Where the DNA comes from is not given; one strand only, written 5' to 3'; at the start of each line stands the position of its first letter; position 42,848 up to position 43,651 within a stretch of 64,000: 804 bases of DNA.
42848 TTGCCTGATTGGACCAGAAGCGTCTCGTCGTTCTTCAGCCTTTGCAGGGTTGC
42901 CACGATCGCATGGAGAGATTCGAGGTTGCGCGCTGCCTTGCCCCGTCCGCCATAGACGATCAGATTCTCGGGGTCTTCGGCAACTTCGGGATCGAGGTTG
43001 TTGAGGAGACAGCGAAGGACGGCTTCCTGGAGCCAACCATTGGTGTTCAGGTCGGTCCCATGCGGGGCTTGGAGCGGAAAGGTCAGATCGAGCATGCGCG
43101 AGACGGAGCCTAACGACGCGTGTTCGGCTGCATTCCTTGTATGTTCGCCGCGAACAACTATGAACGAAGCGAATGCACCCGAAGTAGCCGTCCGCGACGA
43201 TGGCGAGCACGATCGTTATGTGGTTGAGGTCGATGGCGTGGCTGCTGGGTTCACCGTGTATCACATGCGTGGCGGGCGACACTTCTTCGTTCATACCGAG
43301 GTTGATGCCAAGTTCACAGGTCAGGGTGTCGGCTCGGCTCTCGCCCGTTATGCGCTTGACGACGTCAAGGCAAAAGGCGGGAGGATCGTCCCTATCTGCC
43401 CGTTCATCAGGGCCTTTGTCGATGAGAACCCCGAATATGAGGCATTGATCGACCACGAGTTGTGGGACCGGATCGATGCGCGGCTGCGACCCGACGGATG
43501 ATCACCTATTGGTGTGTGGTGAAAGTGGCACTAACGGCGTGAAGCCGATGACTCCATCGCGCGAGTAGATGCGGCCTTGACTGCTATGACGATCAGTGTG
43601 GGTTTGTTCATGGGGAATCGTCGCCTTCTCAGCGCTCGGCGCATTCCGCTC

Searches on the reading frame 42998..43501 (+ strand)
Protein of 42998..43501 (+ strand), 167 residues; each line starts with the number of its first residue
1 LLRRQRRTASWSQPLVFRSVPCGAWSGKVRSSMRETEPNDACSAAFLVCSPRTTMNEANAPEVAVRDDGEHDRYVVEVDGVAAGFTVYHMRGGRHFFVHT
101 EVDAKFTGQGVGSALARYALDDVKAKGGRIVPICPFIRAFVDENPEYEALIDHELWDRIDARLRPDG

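Call 61: search_protein_families(library=pfam, proteins=[window:42998-43501:+], max_evalue=0.01)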
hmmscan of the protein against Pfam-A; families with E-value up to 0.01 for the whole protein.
window:42998-43501:+ (167 aa): 3 families
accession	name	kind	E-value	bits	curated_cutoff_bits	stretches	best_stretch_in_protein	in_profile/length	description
PF14542.12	Acetyltransf_CG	-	6.6e-23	81.1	30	1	73-149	1-79/80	GCN5-related N-acetyl-transferase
PF00583.31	Acetyltransf_1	-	2.1e-07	31.6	20.7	1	65-130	24-95/116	Acetyltransferase (GNAT) family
PF13508.13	Acetyltransf_7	-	0.0011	19.8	27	1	74-127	6-61/84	Acetyltransferase (GNAT) domain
